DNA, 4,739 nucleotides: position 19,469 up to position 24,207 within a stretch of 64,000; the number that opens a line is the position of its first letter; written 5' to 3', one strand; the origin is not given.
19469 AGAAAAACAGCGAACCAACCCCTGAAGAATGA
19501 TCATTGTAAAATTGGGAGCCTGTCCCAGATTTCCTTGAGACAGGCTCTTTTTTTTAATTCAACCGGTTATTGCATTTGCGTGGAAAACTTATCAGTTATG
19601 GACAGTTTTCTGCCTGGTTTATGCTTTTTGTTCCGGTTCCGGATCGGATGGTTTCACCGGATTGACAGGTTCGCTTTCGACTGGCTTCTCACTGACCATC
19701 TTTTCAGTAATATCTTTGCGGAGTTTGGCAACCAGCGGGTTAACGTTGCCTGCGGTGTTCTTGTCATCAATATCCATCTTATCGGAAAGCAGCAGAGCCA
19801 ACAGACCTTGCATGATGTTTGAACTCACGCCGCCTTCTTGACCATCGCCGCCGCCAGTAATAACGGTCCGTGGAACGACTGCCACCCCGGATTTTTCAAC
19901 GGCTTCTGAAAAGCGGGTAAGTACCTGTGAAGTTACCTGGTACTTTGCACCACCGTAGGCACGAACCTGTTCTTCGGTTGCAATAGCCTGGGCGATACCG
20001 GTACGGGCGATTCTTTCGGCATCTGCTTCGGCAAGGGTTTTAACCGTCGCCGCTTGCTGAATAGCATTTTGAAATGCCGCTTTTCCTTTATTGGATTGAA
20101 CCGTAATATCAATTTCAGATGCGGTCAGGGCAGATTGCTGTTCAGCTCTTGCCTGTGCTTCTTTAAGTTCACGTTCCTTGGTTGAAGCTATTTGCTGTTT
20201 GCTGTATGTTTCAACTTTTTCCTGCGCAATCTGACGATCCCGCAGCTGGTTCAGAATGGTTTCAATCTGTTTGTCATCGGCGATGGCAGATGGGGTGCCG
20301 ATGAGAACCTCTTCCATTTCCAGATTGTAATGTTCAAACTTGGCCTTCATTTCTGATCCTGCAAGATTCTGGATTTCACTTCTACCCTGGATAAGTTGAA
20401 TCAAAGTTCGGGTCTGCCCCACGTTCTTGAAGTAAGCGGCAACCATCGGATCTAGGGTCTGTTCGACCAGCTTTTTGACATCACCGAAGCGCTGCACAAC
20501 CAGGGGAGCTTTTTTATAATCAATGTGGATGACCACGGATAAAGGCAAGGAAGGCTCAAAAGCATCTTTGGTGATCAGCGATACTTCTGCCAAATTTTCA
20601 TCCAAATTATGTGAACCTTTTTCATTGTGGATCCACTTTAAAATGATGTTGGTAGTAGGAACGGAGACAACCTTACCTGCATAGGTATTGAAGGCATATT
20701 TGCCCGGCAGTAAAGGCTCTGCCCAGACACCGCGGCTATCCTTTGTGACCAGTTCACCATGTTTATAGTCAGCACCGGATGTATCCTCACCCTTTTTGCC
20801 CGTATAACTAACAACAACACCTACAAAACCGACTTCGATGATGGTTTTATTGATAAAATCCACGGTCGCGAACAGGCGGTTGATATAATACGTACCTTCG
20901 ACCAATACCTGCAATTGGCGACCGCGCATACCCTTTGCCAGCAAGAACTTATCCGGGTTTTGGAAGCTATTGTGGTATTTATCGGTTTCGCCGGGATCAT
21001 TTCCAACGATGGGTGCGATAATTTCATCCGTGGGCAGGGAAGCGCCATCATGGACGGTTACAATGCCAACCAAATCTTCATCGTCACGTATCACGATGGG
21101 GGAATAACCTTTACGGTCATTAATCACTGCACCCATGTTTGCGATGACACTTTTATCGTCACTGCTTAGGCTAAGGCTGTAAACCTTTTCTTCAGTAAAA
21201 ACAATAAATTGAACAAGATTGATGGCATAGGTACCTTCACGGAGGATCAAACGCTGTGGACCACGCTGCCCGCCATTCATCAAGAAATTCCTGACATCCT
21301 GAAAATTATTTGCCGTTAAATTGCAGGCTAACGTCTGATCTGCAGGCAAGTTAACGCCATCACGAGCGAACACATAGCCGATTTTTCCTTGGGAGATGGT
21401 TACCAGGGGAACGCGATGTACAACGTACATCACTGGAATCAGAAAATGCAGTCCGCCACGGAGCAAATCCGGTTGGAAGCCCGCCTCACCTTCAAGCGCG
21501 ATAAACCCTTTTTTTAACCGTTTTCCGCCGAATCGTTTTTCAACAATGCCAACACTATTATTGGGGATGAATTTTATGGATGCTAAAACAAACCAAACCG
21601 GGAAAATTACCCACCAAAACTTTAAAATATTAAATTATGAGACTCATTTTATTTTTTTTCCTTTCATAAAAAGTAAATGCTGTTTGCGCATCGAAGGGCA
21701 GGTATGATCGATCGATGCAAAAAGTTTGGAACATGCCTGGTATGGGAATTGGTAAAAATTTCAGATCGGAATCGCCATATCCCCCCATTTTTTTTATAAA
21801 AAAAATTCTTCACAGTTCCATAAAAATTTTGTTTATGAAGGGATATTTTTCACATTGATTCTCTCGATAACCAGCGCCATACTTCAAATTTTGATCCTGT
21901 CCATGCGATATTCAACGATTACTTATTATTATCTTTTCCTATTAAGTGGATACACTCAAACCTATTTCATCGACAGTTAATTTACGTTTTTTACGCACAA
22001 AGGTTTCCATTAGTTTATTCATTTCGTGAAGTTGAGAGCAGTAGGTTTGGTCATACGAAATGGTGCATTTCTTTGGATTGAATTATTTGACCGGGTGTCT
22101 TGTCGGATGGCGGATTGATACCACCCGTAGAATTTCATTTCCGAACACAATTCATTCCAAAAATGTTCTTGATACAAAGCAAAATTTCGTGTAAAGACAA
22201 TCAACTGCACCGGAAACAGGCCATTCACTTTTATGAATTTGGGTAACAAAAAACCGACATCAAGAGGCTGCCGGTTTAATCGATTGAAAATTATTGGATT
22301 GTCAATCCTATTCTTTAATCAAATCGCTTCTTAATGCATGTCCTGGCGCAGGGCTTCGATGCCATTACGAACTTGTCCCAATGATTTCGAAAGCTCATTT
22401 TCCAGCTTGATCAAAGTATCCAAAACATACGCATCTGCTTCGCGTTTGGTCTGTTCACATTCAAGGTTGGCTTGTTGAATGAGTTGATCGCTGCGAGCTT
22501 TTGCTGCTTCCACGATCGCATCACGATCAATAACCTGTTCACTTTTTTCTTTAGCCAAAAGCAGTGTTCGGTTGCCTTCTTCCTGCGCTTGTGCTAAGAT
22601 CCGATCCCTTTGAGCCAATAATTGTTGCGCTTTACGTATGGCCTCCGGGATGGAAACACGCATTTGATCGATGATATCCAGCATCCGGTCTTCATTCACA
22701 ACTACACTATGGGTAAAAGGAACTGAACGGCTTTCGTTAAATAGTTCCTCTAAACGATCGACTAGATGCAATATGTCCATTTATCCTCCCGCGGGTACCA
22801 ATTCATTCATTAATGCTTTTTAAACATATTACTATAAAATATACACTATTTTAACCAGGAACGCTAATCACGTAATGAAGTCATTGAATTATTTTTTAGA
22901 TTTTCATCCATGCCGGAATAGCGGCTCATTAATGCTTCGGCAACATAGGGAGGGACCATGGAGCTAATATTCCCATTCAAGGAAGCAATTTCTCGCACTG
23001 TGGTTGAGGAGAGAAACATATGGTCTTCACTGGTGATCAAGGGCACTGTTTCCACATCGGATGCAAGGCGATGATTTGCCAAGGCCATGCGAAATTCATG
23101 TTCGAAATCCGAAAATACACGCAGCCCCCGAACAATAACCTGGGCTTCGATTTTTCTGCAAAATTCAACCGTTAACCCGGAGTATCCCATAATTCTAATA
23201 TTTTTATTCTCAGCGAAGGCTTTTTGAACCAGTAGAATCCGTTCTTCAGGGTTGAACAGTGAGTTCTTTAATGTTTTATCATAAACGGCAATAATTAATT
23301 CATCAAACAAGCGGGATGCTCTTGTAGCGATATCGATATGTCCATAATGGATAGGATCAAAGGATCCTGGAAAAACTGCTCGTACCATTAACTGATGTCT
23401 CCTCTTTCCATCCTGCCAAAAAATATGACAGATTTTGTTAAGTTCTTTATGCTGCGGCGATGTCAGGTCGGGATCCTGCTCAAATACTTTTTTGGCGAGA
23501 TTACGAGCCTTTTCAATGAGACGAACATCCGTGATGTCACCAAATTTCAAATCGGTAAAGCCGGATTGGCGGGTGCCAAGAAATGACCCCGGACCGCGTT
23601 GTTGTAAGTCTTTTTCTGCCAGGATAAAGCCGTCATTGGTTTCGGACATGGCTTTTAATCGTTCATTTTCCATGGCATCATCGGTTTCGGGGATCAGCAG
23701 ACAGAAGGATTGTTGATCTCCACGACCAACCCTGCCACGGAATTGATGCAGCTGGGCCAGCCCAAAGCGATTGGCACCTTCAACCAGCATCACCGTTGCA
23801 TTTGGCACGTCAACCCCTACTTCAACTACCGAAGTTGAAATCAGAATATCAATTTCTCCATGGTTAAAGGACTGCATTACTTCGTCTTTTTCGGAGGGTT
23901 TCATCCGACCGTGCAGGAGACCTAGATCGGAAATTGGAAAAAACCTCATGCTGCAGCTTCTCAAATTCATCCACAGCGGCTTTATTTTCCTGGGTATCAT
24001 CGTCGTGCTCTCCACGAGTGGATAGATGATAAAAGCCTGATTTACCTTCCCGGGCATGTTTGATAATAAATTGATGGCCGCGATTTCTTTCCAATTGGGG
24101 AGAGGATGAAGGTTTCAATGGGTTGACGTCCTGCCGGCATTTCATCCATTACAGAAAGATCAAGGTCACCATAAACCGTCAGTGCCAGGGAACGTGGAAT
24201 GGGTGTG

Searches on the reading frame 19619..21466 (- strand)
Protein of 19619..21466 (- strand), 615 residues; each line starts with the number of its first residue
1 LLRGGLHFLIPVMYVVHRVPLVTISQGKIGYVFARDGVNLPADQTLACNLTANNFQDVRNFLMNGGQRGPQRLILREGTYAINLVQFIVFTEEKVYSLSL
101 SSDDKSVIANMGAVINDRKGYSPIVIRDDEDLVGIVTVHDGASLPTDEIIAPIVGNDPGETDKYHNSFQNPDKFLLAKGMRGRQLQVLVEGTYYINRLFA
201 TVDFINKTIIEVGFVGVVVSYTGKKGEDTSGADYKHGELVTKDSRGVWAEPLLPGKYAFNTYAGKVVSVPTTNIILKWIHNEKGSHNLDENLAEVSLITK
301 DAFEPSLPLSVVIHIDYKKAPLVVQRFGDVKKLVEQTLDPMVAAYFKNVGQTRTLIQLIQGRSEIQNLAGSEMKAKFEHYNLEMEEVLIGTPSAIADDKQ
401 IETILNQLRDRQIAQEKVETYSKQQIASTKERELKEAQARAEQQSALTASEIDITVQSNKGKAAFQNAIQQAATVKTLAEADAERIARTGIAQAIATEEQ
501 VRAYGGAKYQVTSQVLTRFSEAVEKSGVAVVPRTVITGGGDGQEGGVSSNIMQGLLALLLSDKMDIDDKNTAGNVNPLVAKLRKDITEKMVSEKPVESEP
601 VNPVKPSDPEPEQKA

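Call 21: search_protein_families(library=pfam, proteins=[window:19619-21466:-], max_evalue=0.00001)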
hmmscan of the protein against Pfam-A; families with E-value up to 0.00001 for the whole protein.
window:19619-21466:- (615 aa): 1 family
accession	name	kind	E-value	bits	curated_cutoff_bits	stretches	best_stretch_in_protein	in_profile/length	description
PF01145.31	Band_7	-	9.7e-16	58.8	23.6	1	209-426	2-166/176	SPFH domain / Band 7 family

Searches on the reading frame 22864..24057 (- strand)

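Call 21: search_protein_families(library=pfam, proteins=[window:22864-24057:-], max_evalue=0.00001)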
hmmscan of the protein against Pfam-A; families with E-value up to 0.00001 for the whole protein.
window:22864-24057:- (397 aa): 3 families
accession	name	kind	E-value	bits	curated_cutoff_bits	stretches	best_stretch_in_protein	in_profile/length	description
PF01467.32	CTP_transf_like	-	5.6e-26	91.8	21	1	228-356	1-132/133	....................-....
PF00271.37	Helicase_C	-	2.1e-16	60.6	23.5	1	47-112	44-108/110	Helicase conserved C-terminal domain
PF19833.4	RecG_dom3_C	-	1.5e-14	54.3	26.8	1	140-208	1-71/87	ATP-dependent DNA helicase RecG, domain 3, C-terminal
